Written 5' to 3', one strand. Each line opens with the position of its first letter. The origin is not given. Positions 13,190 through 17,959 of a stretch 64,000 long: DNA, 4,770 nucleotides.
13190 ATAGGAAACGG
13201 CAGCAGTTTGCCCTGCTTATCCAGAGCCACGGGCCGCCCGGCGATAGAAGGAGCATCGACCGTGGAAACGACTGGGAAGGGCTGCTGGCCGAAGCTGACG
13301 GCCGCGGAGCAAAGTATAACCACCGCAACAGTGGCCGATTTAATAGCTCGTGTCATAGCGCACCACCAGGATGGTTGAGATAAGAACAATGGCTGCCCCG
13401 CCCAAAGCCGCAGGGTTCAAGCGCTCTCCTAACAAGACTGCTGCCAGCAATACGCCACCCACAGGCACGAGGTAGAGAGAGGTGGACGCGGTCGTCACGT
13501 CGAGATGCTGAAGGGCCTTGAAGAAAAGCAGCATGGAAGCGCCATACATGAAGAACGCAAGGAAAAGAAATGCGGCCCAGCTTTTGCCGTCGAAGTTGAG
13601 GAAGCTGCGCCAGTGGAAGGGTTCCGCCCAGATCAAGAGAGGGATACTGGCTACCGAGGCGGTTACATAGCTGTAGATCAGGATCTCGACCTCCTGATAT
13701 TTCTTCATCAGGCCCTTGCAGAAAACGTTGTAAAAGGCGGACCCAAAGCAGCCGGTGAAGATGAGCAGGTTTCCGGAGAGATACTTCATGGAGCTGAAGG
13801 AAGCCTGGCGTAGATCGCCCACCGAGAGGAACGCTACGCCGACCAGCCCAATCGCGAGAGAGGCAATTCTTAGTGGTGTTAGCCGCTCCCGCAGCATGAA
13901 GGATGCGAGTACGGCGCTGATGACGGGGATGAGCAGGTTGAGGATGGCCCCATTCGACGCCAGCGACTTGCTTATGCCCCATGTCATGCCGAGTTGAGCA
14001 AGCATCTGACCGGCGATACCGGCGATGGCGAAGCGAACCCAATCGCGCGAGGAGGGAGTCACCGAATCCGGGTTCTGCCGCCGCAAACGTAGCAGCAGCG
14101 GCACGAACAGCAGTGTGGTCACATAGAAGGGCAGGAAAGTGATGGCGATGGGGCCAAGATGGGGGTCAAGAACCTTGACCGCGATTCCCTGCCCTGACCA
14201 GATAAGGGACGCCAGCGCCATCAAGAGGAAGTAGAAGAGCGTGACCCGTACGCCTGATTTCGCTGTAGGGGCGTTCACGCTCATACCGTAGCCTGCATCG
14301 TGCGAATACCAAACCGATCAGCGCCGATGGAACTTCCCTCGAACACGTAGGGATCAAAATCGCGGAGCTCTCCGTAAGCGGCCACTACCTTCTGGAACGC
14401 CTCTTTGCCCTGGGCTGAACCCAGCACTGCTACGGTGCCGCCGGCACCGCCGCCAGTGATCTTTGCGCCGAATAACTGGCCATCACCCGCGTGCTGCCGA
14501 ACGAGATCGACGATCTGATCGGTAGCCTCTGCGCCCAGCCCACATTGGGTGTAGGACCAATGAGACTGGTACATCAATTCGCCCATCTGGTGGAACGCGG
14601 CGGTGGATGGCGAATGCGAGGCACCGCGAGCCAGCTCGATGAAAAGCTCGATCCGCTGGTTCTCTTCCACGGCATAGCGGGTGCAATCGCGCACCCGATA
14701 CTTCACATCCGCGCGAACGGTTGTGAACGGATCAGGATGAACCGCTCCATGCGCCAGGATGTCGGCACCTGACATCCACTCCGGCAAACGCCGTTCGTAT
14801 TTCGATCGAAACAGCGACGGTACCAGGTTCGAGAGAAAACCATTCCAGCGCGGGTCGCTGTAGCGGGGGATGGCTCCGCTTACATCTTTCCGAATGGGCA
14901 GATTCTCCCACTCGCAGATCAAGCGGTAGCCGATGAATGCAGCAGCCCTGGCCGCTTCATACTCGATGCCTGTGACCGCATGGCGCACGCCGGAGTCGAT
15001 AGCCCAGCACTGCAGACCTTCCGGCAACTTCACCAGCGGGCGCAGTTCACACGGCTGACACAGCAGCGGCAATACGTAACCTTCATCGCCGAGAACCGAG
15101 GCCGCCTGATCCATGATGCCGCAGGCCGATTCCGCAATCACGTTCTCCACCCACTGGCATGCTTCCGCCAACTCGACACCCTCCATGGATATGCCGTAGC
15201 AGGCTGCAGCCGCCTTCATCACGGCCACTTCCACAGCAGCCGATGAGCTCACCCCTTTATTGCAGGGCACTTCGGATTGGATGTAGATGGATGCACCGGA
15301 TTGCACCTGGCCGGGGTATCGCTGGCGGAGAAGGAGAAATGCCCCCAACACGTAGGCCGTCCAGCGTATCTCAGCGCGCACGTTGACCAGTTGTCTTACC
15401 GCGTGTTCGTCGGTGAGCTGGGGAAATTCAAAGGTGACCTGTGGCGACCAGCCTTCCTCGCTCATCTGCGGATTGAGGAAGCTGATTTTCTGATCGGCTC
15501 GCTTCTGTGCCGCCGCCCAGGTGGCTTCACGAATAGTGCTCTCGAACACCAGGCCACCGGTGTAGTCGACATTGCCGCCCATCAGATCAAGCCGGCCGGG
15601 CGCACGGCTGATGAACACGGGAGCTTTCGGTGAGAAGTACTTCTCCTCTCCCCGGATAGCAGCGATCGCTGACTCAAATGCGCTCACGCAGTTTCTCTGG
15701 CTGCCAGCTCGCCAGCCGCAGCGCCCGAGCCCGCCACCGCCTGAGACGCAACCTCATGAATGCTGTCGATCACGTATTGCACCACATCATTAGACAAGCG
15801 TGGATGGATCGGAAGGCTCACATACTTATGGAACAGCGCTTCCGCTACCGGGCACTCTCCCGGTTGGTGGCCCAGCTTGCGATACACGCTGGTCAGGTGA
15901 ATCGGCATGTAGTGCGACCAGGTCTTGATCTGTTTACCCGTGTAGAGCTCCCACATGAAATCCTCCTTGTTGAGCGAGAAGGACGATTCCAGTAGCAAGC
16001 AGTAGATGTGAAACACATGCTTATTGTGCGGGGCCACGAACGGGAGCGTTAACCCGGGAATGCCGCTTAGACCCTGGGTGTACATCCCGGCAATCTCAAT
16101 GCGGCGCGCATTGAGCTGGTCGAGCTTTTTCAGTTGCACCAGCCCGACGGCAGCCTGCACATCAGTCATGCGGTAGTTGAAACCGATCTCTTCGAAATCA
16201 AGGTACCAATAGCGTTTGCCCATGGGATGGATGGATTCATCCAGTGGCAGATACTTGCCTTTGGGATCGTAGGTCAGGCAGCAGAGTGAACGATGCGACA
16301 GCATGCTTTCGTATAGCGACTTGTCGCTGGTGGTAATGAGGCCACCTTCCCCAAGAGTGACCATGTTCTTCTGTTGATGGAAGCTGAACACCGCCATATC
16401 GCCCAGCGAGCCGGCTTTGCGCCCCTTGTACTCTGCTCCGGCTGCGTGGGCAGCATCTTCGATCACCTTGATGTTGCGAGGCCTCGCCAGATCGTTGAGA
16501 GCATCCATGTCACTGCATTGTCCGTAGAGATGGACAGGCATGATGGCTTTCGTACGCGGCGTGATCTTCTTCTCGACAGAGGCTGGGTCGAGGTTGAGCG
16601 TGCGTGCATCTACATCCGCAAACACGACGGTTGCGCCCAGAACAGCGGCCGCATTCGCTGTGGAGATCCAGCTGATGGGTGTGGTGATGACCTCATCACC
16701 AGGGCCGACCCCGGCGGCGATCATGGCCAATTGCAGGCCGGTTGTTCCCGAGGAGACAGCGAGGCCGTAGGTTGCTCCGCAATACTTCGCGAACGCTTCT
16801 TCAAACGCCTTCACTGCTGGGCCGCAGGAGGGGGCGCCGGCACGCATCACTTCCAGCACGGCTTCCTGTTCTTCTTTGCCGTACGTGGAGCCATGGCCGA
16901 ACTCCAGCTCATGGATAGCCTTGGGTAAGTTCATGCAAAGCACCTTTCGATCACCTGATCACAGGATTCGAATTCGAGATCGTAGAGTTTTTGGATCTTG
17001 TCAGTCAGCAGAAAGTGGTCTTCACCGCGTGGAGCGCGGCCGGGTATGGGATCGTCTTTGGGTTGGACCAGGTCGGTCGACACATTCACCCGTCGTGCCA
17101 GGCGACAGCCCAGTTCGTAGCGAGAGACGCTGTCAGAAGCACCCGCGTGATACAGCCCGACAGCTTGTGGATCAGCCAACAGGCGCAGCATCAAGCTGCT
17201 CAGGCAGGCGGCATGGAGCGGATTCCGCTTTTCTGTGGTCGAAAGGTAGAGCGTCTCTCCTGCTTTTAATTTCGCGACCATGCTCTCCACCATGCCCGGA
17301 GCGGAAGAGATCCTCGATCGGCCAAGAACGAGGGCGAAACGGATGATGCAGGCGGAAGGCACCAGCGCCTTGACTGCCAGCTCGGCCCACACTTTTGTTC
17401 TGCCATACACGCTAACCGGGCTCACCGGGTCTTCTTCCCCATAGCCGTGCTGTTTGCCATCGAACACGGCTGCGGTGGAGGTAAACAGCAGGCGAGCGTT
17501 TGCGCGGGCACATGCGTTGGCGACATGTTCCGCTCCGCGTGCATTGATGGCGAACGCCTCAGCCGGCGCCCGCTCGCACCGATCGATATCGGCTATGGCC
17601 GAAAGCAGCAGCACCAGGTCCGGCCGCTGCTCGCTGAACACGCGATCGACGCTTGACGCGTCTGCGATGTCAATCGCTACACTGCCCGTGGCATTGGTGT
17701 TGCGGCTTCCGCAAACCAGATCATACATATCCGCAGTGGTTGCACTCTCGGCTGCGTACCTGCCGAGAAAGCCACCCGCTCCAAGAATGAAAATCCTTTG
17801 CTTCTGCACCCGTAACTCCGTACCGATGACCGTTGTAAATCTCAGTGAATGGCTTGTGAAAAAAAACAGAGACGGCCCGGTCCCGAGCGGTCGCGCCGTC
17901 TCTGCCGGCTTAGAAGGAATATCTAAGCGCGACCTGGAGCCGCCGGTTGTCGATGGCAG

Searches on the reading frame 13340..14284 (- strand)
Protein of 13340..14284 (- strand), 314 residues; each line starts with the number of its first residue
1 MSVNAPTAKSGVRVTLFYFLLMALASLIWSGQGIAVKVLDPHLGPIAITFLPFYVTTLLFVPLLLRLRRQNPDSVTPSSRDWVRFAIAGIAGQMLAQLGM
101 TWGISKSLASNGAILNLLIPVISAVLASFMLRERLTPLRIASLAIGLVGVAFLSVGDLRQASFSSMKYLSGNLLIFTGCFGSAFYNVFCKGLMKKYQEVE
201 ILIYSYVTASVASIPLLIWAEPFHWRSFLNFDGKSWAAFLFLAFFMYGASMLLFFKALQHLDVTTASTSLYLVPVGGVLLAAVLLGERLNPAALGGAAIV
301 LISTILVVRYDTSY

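Call 58: search_protein_families(library=pfam, proteins=[window:13340-14284:-], max_evalue=0.00001)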
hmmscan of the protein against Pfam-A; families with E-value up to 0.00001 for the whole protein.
window:13340-14284:- (314 aa): 2 families
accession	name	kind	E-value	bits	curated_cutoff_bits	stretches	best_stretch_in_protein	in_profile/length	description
PF00892.27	EamA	-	4.8e-43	147.1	28.2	2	170-308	2-134/135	EamA-like transporter family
PF03151.22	TPT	-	5.4e-08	33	30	1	38-305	24-288/291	Triose-phosphate Transporter family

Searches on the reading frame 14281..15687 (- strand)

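Call 58: search_protein_families(library=pfam, proteins=[window:14281-15687:-], max_evalue=0.00001)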
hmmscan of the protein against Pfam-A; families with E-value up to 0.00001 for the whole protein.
window:14281-15687:- (468 aa): 2 families
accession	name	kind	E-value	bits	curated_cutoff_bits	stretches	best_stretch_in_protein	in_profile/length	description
PF00288.32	GHMP_kinases_N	-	3.6e-18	66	22.3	1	112-200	2-86/87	GHMP kinases N terminal domain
PF10509.15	GalKase_gal_bdg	-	1e-09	38.2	23.1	1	16-62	5-49/49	Galactokinase galactose-binding signature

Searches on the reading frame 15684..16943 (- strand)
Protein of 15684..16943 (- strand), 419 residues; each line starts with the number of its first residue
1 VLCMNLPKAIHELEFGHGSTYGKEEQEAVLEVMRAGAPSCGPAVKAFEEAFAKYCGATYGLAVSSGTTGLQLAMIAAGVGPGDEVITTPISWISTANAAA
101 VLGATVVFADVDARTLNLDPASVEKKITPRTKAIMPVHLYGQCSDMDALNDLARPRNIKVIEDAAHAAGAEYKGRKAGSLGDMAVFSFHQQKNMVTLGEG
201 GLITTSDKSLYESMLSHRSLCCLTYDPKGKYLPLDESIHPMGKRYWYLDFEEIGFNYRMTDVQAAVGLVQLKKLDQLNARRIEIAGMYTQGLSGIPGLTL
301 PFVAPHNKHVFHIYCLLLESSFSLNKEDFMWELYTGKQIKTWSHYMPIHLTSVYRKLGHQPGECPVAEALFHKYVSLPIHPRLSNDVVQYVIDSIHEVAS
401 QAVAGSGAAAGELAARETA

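Call 58: search_protein_families(library=pfam, proteins=[window:15684-16943:-], max_evalue=0.00001)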
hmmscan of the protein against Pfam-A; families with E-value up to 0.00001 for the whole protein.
window:15684-16943:- (419 aa): 5 families
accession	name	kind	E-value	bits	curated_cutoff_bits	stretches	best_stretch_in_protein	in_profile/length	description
PF01041.23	DegT_DnrJ_EryC1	-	8.1e-121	404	19.8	1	22-395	4-359/360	DegT/DnrJ/EryC1/StrS aminotransferase family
PF01053.26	Cys_Met_Meta_PP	-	9.3e-08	31.5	27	1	41-173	51-183/381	Cys/Met metabolism PLP-dependent enzyme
PF00266.25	Aminotran_5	-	2.3e-07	30.6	21.5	1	44-189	45-200/371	Aminotransferase class-V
PF00155.27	Aminotran_1_2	-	3.6e-07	30.2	19.7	1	44-171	44-193/361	Aminotransferase class I and II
PF01212.27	Beta_elim_lyase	-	5.5e-07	29.6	27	1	42-240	32-215/288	Beta-eliminating lyase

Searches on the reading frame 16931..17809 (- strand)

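Call 58: search_protein_families(library=pfam, proteins=[window:16931-17809:-], max_evalue=0.00001)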
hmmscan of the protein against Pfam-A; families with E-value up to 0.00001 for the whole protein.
window:16931-17809:- (292 aa): 5 families
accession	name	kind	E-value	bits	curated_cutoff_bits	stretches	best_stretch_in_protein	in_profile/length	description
PF04321.23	RmlD_sub_bind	-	2.3e-51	175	27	1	5-290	2-281/287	RmlD substrate binding domain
PF01370.27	Epimerase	-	7.6e-29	101.2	20.9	1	6-216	1-230/240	NAD dependent epimerase/dehydratase family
PF16363.11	GDP_Man_Dehyd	-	5e-14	52.9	27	1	41-151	54-169/332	GDP-mannose 4,6 dehydratase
PF02719.21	Polysacc_synt_2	-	3.6e-09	36.7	20.2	1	42-163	57-173/293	Polysaccharide biosynthesis protein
PF01073.25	3Beta_HSD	-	8.5e-07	28.7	22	1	8-147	2-158/280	3-beta hydroxysteroid dehydrogenase/isomerase family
